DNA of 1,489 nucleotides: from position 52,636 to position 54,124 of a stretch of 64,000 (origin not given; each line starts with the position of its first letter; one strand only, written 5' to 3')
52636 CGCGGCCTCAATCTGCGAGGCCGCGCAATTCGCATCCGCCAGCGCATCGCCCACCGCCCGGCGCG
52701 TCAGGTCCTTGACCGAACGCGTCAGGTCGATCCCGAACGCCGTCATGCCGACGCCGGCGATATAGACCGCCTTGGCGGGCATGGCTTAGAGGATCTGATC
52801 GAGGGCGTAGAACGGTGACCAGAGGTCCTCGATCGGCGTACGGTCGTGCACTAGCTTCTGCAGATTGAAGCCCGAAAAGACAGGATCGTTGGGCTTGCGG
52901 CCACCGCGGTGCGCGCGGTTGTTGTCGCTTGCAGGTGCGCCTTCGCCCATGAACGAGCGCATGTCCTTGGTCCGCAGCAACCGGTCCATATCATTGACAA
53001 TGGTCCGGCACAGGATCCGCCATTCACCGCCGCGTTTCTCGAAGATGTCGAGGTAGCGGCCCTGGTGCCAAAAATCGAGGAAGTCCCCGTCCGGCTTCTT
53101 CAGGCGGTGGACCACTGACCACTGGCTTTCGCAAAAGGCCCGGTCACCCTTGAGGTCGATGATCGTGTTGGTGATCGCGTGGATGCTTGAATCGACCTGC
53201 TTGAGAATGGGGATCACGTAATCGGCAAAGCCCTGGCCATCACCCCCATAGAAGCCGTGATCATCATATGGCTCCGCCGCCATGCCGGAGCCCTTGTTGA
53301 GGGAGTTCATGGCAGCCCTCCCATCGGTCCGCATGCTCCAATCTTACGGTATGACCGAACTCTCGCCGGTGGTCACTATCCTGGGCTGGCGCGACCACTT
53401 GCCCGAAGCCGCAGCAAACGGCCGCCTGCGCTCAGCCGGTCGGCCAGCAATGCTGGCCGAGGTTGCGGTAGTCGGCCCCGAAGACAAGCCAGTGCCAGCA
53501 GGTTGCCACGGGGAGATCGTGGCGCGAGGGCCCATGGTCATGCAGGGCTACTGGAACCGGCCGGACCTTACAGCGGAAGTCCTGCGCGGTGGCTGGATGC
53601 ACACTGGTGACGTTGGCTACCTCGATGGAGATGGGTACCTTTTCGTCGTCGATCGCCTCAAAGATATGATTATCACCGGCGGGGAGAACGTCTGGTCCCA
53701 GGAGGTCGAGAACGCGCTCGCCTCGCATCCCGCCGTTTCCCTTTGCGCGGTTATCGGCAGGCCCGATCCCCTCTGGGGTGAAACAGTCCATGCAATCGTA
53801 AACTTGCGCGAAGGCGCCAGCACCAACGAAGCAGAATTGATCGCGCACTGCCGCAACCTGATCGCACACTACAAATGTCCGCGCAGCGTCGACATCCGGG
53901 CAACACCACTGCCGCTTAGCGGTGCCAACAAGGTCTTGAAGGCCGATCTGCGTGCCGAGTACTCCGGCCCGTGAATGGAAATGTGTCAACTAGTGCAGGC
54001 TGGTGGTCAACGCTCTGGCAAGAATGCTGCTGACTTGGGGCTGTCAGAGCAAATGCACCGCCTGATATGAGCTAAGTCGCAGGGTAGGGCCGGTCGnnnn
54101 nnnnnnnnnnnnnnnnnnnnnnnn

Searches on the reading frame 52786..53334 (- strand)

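Call 8: search_protein_families(library=pfam, proteins=[window:52786-53334:-], max_evalue=0.001)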
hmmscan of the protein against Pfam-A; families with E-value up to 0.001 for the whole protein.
window:52786-53334:- (182 aa): 1 family
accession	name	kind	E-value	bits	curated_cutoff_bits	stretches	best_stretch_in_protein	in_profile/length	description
PF13577.12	SnoaL_4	-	8.3e-07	29.5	24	1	48-109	65-124/126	SnoaL-like domain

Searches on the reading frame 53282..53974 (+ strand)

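Call 8: search_protein_families(library=pfam, proteins=[window:53282-53974:+], max_evalue=0.001)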
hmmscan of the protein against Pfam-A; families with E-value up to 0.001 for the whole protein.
window:53282-53974:+ (230 aa): 2 families
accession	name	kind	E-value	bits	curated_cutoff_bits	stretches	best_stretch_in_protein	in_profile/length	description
PF13193.12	AMP-binding_C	-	9.1e-20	71.8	24.5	1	141-214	1-73/76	AMP-binding enzyme C-terminal domain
PF00501.34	AMP-binding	-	8.8e-19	68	29.9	1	1-91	298-384/384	AMP-binding enzyme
